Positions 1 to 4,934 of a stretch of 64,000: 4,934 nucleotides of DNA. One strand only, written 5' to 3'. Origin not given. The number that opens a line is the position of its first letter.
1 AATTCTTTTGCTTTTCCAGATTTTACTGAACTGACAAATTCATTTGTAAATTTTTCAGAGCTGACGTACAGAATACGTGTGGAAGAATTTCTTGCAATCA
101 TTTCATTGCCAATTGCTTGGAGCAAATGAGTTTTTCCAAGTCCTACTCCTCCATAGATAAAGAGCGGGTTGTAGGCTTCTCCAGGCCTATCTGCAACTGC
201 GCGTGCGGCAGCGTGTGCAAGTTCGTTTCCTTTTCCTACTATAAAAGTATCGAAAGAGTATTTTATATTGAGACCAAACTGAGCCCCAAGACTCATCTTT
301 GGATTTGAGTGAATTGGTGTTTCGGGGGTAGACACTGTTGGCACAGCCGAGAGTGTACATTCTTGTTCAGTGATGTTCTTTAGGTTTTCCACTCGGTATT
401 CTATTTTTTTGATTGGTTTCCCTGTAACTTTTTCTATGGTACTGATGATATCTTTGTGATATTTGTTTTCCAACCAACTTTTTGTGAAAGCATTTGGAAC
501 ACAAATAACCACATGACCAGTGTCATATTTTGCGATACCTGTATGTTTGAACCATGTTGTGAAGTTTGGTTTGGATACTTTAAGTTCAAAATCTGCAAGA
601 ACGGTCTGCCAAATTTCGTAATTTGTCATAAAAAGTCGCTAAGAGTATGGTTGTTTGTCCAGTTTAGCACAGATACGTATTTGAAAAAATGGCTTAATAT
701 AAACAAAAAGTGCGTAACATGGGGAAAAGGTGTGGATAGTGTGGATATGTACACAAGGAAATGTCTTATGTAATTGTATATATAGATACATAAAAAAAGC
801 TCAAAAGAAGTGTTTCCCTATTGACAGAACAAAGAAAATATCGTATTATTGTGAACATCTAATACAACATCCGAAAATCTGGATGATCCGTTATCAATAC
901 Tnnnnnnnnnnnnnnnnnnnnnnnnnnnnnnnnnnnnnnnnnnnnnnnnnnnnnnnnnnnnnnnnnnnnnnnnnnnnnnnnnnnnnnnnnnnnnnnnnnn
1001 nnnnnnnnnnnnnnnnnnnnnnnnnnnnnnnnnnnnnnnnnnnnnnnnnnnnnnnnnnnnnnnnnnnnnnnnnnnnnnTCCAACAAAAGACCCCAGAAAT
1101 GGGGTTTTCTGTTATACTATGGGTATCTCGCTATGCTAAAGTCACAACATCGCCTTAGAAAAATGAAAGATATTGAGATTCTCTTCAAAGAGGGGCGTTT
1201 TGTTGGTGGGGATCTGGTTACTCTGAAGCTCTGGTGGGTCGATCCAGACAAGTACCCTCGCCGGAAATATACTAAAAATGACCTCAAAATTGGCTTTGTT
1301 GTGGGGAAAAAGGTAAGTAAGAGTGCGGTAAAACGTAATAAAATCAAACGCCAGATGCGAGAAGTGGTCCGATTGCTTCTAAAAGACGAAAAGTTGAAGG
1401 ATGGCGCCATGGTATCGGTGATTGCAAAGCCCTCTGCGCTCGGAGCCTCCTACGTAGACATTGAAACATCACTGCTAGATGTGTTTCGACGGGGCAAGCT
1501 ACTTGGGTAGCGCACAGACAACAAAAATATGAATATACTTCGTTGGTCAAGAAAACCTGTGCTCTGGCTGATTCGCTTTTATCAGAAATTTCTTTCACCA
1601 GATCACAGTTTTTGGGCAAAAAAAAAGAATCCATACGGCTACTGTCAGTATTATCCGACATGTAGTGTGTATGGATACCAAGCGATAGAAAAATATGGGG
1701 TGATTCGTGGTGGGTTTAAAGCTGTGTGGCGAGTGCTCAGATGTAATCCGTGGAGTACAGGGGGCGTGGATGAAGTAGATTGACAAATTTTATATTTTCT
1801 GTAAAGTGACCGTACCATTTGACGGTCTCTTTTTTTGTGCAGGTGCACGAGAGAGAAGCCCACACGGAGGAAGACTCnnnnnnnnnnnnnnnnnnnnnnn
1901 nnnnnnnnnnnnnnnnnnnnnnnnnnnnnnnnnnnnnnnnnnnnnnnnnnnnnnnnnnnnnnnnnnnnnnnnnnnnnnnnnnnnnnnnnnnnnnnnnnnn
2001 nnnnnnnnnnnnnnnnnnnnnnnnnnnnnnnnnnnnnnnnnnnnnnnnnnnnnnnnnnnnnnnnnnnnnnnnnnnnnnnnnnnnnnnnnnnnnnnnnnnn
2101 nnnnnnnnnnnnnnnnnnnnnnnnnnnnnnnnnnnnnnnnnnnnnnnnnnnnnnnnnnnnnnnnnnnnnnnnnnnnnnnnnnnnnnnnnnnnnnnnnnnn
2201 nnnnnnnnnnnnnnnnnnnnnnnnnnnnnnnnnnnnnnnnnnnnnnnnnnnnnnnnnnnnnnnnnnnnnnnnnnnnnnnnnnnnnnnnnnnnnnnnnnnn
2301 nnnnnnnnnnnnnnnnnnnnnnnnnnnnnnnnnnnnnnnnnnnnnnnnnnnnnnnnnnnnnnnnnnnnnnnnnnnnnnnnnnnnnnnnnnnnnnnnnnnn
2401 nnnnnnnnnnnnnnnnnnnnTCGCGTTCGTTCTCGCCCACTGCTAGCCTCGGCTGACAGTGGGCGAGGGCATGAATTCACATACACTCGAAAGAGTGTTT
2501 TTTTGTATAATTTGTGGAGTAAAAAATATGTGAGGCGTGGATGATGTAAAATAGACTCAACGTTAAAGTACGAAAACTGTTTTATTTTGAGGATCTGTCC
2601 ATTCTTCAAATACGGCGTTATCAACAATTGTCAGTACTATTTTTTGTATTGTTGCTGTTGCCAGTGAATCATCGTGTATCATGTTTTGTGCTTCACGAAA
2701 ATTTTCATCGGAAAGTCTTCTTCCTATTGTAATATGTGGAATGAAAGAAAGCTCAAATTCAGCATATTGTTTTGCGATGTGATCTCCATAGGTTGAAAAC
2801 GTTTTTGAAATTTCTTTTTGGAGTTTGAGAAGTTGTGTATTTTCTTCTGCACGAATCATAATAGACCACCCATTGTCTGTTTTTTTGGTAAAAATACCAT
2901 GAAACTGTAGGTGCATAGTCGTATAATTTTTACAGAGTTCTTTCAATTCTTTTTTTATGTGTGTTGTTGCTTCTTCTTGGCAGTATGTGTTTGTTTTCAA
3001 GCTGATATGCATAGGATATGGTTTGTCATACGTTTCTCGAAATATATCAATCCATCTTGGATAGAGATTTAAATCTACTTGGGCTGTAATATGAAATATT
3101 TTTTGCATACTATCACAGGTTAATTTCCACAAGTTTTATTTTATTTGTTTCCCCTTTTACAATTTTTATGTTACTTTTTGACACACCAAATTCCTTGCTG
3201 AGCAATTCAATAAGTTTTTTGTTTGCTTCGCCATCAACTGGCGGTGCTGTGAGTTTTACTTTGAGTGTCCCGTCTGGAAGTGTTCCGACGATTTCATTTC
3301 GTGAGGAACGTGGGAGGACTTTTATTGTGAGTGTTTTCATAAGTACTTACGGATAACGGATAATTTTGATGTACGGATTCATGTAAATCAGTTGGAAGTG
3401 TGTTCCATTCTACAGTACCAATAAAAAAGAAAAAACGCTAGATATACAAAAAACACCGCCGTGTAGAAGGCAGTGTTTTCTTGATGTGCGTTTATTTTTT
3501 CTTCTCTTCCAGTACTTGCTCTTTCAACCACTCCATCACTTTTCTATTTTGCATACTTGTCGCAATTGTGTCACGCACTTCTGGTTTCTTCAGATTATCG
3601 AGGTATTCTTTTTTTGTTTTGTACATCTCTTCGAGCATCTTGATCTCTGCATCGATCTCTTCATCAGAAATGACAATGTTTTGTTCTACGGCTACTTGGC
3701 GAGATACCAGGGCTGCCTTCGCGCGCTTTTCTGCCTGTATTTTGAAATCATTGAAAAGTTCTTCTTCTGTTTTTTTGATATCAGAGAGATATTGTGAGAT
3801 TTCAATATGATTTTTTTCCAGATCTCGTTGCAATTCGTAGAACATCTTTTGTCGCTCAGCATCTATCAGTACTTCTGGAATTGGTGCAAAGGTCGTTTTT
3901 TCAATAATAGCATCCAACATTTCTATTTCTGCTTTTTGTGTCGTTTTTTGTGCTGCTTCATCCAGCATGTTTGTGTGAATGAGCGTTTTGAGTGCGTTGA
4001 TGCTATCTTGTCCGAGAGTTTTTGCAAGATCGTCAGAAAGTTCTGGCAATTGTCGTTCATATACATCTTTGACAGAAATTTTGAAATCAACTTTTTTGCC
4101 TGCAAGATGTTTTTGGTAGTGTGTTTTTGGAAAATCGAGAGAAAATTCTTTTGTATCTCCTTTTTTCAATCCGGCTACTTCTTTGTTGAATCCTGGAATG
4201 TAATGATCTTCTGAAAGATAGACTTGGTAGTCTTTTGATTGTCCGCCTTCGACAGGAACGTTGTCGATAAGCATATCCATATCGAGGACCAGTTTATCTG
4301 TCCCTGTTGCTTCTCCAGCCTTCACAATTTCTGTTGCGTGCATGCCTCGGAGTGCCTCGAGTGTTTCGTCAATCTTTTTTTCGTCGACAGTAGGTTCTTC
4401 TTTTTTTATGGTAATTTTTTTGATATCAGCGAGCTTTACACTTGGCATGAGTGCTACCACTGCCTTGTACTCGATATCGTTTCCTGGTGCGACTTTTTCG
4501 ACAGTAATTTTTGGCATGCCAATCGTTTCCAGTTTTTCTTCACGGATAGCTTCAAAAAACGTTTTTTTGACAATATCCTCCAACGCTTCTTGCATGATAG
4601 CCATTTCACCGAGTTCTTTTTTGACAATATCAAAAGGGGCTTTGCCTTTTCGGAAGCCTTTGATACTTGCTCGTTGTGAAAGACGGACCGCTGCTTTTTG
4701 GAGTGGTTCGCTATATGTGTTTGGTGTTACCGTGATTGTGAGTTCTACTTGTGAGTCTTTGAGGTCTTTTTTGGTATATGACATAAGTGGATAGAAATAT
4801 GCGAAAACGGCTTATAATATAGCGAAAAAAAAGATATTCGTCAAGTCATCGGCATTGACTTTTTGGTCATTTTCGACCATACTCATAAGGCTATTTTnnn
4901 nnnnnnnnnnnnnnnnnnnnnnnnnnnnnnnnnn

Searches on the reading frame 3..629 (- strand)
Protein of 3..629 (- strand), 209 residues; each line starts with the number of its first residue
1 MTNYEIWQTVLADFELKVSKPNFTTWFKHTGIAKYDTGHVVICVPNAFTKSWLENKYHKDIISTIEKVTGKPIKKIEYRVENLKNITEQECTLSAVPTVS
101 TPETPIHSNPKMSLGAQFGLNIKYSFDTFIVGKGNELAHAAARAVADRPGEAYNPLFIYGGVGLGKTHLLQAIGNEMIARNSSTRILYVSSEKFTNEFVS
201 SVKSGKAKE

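Call 36: search_protein_families(library=pfam, proteins=[window:3-629:-], max_evalue=0.001)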
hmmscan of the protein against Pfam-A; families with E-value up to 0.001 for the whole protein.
window:3-629:- (209 aa): 2 families
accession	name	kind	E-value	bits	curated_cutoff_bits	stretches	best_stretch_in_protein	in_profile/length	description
PF00308.24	Bac_DnaA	-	2.5e-35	122.5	23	1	120-208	1-89/162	Bacterial DnaA ATPAse domain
PF11638.13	DnaA_N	-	4.1e-15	55.7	24.6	1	5-62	2-60/65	DnaA N-terminal domain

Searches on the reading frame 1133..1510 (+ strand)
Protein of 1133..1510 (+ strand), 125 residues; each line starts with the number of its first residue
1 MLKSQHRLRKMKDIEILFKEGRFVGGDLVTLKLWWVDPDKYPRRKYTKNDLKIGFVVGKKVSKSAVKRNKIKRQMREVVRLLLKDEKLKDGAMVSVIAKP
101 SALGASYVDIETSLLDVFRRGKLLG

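Call 29: search_protein_families(library=pfam, proteins=[window:1133-1510:+], max_evalue=0.001)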
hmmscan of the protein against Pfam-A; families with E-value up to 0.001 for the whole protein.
window:1133-1510:+ (125 aa): 1 family
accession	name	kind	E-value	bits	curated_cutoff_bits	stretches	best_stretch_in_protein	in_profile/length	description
PF00825.24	Ribonuclease_P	-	1.8e-20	73.4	22.3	1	2-120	1-107/109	Ribonuclease P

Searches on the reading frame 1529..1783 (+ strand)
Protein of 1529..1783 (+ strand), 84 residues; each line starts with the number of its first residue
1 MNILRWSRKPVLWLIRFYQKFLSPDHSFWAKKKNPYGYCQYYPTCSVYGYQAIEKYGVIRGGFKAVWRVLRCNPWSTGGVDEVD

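Call 36: search_protein_families(library=pfam, proteins=[window:1529-1783:+], max_evalue=0.001)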
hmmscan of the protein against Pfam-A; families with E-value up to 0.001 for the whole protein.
window:1529-1783:+ (84 aa): 1 family
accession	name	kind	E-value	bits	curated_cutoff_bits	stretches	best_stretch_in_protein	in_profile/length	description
PF01809.23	YidD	-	3e-26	91.4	27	1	10-83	3-67/67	Putative membrane protein insertion efficiency factor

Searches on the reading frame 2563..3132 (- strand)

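Call 29: search_protein_families(library=pfam, proteins=[window:2563-3132:-], max_evalue=0.001)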
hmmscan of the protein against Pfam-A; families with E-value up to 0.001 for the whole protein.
window:2563-3132:- (189 aa): 3 families
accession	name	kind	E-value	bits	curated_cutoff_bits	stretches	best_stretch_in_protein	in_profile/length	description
PF13563.12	2_5_RNA_ligase2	-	2.2e-12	47.7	27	1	28-168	9-146/152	2'-5' RNA ligase superfamily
PF09749.15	HVSL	-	3.7e-05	23.7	26.8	1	27-155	75-207/242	Uncharacterised conserved protein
PF02834.22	LigT_PEase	-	4.7e-05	23.9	23.3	0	105-146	8-51/87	LigT like Phosphoesterase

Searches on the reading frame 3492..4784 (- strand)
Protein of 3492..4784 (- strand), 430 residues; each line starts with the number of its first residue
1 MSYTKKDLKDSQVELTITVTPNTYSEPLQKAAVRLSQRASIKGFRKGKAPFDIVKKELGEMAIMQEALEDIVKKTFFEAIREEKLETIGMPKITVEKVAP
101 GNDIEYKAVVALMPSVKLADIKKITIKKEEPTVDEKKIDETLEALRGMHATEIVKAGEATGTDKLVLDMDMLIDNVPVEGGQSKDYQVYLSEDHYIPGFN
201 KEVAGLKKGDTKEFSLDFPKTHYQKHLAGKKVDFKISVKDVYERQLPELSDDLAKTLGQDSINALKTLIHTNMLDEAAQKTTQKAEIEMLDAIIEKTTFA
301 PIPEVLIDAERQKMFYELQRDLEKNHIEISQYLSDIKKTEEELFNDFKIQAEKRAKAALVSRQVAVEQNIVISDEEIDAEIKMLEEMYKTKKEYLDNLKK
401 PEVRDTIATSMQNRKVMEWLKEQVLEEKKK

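Call 29: search_protein_families(library=pfam, proteins=[window:3492-4784:-], max_evalue=0.001)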
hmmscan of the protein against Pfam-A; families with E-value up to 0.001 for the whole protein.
window:3492-4784:- (430 aa): 3 families
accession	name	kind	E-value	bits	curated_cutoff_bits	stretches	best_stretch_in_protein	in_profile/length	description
PF05697.18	Trigger_N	-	5.8e-37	127.6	22.2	1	1-145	1-144/144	Bacterial trigger factor protein (TF)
PF05698.19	Trigger_C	-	8e-24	85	22.7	1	262-422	2-162/162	Bacterial trigger factor protein (TF) C-terminus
PF00254.34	FKBP_C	-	2e-05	25.3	21.1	1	160-236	6-91/94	FKBP-type peptidyl-prolyl cis-trans isomerase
